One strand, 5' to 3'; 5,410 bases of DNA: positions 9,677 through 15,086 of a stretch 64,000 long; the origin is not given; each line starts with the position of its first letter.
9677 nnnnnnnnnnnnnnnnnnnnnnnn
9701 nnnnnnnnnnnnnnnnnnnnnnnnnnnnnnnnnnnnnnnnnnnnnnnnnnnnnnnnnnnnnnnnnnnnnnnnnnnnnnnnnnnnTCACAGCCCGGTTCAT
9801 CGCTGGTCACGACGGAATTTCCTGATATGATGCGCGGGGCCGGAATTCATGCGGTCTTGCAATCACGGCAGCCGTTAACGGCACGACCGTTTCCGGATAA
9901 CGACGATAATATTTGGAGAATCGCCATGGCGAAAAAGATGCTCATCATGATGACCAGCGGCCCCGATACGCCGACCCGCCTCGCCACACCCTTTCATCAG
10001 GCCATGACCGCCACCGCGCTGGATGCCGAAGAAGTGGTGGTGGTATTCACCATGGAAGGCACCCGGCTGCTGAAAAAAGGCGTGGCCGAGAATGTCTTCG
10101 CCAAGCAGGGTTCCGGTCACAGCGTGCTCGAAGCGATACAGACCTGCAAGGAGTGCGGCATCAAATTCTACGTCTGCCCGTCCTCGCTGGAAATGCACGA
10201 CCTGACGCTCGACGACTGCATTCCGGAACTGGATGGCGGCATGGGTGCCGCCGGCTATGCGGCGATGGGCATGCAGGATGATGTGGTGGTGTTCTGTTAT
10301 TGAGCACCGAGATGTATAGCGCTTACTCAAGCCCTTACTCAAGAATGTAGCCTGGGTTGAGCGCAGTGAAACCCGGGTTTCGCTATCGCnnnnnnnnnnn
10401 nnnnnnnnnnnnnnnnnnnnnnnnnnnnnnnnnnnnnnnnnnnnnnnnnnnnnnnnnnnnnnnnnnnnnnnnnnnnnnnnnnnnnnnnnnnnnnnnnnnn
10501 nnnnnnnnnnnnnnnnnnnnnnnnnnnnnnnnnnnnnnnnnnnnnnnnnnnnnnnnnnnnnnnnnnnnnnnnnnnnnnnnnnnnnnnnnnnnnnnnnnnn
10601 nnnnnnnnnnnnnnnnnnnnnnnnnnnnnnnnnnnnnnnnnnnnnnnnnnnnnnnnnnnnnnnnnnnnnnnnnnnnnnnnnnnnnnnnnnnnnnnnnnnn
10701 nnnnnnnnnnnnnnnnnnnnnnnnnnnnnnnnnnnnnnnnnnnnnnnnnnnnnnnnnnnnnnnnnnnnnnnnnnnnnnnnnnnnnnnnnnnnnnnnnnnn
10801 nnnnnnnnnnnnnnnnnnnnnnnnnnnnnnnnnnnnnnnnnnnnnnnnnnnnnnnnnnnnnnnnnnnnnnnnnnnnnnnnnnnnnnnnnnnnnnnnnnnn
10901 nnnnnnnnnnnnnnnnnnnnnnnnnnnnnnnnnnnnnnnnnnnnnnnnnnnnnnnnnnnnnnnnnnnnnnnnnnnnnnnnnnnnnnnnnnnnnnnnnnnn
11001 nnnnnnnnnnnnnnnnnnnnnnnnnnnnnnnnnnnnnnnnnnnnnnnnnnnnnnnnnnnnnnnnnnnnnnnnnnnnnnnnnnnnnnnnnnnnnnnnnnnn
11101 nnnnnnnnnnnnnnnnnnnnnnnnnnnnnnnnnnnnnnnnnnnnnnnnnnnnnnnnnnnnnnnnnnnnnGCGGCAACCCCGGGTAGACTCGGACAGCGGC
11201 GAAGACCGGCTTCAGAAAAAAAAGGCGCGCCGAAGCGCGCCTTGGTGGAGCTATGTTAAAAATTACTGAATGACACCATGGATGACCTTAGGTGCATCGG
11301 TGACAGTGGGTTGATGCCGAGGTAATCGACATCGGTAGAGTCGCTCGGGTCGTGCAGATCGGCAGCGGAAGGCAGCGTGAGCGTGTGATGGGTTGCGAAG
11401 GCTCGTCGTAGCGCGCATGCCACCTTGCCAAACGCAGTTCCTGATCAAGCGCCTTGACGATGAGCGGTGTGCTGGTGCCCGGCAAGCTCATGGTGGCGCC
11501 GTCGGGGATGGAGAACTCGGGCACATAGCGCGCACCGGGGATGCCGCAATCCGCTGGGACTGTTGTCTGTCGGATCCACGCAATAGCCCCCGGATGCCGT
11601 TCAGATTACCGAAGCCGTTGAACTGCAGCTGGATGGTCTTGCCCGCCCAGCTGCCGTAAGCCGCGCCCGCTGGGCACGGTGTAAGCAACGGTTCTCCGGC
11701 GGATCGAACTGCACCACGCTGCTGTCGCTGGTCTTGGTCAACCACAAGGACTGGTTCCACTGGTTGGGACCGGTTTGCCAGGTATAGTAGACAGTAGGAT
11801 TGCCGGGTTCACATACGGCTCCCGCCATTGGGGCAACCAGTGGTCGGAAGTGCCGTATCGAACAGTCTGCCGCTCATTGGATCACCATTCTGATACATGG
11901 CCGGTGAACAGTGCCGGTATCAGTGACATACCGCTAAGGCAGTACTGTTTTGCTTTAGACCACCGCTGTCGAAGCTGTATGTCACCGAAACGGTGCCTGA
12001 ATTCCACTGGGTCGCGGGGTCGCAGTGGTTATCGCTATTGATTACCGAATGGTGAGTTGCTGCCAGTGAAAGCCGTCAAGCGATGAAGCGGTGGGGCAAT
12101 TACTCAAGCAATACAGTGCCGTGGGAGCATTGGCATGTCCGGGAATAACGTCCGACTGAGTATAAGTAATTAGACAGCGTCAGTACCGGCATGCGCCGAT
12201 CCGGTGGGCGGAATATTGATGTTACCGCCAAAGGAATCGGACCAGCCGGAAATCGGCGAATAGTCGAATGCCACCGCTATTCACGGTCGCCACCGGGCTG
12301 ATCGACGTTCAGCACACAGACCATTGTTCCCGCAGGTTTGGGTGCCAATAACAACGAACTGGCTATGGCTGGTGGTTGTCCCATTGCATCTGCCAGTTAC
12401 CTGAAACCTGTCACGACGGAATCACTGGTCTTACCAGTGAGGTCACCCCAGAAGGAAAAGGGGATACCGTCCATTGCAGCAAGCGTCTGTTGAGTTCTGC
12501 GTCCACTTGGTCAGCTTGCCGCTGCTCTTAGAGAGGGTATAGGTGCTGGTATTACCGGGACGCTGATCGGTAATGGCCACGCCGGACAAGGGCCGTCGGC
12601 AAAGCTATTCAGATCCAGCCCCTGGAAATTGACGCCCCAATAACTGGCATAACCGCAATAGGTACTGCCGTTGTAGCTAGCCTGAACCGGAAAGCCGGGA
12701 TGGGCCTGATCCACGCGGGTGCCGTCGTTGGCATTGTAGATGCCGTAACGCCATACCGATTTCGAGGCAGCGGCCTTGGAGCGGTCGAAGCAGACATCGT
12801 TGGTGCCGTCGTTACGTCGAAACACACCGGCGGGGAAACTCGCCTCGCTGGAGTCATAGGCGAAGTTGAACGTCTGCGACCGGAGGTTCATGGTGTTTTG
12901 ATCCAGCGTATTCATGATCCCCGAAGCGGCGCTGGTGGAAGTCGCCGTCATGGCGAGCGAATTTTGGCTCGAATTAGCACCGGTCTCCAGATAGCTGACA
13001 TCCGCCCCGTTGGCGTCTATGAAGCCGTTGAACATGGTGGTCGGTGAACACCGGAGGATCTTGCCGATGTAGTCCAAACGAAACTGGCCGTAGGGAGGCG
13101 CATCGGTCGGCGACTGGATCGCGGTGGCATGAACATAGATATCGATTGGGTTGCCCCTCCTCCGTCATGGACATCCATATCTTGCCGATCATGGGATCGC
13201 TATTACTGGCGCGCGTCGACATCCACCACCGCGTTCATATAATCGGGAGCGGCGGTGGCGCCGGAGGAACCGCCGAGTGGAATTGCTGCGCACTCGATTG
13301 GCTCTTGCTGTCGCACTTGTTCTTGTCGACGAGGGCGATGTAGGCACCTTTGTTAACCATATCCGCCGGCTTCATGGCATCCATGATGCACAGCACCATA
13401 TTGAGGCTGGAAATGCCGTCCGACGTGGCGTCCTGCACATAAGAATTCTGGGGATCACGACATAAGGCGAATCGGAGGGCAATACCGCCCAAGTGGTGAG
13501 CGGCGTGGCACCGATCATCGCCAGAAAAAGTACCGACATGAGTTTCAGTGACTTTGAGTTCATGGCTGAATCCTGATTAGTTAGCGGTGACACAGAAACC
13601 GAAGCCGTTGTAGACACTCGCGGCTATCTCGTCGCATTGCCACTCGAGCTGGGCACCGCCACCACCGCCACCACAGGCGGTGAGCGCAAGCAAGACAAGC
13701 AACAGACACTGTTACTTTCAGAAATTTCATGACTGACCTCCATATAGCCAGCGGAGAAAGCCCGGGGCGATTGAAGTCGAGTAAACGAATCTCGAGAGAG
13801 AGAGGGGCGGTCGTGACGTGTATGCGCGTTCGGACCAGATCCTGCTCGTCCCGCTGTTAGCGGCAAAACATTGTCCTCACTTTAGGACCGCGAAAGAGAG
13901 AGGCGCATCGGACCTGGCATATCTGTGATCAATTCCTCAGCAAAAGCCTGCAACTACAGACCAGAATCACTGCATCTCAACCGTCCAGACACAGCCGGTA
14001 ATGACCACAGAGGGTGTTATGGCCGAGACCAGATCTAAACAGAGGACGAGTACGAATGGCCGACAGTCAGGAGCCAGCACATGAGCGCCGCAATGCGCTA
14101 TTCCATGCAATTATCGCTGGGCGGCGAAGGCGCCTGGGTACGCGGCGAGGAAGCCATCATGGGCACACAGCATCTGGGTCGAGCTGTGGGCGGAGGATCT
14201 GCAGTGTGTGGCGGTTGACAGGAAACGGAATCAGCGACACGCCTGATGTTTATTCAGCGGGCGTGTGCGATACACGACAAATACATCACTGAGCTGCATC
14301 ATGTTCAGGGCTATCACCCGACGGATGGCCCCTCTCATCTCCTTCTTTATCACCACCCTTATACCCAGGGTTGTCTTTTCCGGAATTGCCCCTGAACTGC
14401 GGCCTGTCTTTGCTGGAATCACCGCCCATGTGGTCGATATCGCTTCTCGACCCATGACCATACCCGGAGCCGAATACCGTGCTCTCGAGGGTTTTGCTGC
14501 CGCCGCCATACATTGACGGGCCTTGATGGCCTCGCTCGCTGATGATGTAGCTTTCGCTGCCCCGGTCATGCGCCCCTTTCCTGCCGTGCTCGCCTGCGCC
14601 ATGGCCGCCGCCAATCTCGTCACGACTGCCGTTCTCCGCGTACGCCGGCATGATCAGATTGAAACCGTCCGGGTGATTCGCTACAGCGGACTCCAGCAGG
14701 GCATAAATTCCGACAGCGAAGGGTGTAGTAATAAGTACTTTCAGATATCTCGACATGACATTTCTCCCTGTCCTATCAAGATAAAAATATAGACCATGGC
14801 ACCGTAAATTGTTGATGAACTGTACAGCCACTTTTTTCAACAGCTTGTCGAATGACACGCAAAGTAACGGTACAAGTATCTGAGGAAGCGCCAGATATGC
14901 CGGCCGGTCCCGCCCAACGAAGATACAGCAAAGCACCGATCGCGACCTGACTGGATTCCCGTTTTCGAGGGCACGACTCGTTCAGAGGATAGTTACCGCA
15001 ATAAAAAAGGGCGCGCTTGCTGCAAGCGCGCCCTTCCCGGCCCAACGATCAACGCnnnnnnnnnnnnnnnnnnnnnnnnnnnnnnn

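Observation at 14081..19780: A 125-bp duplicated apbE 5' fragment bounds a 5.4-kb segment of secreted-protein genes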

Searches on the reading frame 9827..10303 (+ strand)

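Call 10: search_protein_families(library=pfam, proteins=[window:9827-10303:+], max_evalue=0.01)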
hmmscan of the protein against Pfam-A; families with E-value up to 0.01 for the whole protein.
window:9827-10303:+ (158 aa): 2 families
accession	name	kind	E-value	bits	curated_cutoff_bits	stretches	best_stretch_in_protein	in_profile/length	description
PF02635.20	DsrE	-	1.6e-11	44.9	22.7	1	36-139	1-99/116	DsrE/DsrF-like family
PF13686.11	DrsE_2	-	1.6e-07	31.9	25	1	98-153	99-153/156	DsrE/DsrF/DrsH-like family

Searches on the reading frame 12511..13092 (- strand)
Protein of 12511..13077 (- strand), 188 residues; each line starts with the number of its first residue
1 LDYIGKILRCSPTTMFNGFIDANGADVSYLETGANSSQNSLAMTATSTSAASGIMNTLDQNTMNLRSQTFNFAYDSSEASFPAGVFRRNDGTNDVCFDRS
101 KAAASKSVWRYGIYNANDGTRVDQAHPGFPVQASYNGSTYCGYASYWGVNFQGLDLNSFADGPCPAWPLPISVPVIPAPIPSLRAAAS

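Call 10: search_protein_families(library=pfam, proteins=[window:12511-13077:-], max_evalue=0.01)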
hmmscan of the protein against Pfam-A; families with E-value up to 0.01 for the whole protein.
window:12511-13077:- (188 aa): 0 families

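Call 18: search_protein_families(library=ncbifam, proteins=[window:12511-13077:-], max_evalue=0.01)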
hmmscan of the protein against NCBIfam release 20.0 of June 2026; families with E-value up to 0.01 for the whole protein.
window:12511-13077:- (188 aa): 0 families

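Call 29: find_homologous_proteins(query=window:12559-13092:-)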
Query seq(178 aa) (178 aa): 11 proteins with E <= 0.001 among 48 candidates.
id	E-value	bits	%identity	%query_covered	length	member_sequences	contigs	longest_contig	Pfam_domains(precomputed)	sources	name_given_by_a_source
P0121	1.1e-101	356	100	89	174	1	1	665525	-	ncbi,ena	-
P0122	5.4e-42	162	75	57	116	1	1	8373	-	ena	-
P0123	2.6e-36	143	49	93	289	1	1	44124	-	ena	-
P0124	1.8e-34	137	54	85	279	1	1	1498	-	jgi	jgi:hypothetical protein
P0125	5.0e-33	132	69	52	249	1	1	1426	-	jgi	-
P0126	4.2e-32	129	53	81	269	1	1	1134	-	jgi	jgi:hypothetical protein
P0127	1.9e-28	117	66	49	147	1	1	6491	-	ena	-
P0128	5.2e-28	116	53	74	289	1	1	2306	-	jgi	jgi:hypothetical protein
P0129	1.8e-27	114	64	49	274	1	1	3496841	-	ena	-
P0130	6.2e-26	109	49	72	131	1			-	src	-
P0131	9.9e-23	99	50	71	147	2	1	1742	-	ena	-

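Call 31: find_encoding_contigs(protein=P0122, flank=10000, max_places=3)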
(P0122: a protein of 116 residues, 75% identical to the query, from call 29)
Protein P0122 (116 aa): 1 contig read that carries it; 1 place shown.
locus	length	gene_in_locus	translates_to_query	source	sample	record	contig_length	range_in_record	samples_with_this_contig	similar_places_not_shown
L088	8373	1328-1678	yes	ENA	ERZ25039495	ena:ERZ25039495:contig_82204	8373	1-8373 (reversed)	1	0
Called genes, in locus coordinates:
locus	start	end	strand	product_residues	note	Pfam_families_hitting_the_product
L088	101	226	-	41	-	-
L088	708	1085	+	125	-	-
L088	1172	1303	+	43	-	-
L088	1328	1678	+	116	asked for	-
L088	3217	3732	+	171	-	PF01479:S4, PF00849:PseudoU_synth_2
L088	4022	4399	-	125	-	PF02635:DsrE, PF13686:DrsE_2 (faint)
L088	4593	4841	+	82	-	-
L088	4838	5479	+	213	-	PF00586:AIRS, PF02769:AIRS_C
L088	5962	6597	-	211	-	PF00685:Sulfotransfer_1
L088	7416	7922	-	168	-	PF07603:Lcl_C (faint)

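Call 32: find_encoding_contigs(protein=P0123, flank=10000, max_places=3)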
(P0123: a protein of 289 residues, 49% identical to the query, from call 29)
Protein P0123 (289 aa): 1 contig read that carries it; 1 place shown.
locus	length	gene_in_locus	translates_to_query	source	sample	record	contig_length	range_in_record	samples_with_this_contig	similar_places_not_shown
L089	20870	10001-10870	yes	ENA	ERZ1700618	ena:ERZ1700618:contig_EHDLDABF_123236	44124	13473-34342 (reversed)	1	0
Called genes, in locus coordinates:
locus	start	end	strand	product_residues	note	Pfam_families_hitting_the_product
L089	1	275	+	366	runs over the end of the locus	-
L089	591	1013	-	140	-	-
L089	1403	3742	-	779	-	PF01804:Penicil_amidase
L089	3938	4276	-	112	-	PF09278:MerR-DNA-bind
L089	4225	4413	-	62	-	PF00376:MerR, PF13411:MerR_1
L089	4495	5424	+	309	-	PF01545:Cation_efflux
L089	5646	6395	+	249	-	-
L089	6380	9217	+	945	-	PF00082:Peptidase_S8, PF00801:PKD (faint), PF22352:K319L-like_PKD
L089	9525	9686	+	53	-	-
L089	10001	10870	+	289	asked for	-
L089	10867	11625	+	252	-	-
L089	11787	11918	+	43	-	-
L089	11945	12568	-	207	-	PF12804:NTP_transf_3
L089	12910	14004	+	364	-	PF00571:CBS, PF01769:MgtE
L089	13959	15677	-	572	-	PF03098:An_peroxidase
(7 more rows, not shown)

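Call 33: find_encoding_contigs(protein=P0129, flank=10000, max_places=3)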
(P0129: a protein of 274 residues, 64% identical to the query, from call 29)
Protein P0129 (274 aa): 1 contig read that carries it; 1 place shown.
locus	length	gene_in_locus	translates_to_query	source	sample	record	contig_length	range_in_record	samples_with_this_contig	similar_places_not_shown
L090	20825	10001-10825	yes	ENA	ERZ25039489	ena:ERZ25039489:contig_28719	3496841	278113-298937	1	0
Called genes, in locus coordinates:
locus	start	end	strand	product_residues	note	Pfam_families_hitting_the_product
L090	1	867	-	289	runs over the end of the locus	PF03976:PPK2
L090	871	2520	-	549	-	PF02878:PGM_PMM_I, PF02879:PGM_PMM_II, PF02880:PGM_PMM_III, PF00408:PGM_PMM_IV (weak)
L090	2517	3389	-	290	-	PF03328:HpcH_HpaI, PF15617:C-C_Bond_Lyase (weak)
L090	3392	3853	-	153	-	PF19315:MC_hydratase, PF01575:MaoC_dehydratas, PF13452:FAS1_DH_region (weak)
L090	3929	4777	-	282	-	PF06966:DUF1295, PF04140:ICMT (faint)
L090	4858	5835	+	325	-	PF07690:MFS_1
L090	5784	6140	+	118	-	-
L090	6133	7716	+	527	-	PF01204:Trehalase, PF22422:MGH1-like_GH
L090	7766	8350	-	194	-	PF03729:DUF308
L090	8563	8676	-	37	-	-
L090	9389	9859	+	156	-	-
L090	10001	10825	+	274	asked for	-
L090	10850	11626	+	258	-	-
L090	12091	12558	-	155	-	PF01668:SmpB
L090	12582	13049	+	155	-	PF10604:Polyketide_cyc2, PF03364:Polyketide_cyc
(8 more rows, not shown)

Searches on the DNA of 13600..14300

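Call 63: search_rna_families(source=window, start=13600, end=14300, threshold=evalue, max_evalue=1)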
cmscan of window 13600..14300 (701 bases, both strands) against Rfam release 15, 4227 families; matches with E-value up to 1: 0.
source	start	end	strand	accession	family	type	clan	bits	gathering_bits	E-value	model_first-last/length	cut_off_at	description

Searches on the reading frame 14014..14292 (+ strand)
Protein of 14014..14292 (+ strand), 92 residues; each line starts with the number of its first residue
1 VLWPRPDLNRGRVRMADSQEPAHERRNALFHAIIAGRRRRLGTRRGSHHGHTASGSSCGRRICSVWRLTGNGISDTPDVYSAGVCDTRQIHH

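Call 10: search_protein_families(library=pfam, proteins=[window:14014-14292:+], max_evalue=0.01)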
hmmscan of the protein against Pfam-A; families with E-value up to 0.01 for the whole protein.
window:14014-14292:+ (92 aa): 0 families

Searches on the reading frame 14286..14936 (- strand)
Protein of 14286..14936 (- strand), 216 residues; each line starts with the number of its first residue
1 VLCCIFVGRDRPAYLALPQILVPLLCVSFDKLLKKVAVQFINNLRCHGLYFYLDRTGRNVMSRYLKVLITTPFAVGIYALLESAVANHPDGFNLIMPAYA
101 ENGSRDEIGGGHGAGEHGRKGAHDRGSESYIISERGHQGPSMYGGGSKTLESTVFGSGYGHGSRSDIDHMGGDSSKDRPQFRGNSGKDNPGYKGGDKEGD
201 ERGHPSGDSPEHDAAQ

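Call 10: search_protein_families(library=pfam, proteins=[window:14286-14936:-], max_evalue=0.01)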
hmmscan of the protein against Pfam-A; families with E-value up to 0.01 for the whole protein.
window:14286-14936:- (216 aa): 0 families

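Call 18: search_protein_families(library=ncbifam, proteins=[window:14286-14936:-], max_evalue=0.01)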
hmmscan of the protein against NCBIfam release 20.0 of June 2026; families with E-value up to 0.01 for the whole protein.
window:14286-14936:- (216 aa): 0 families
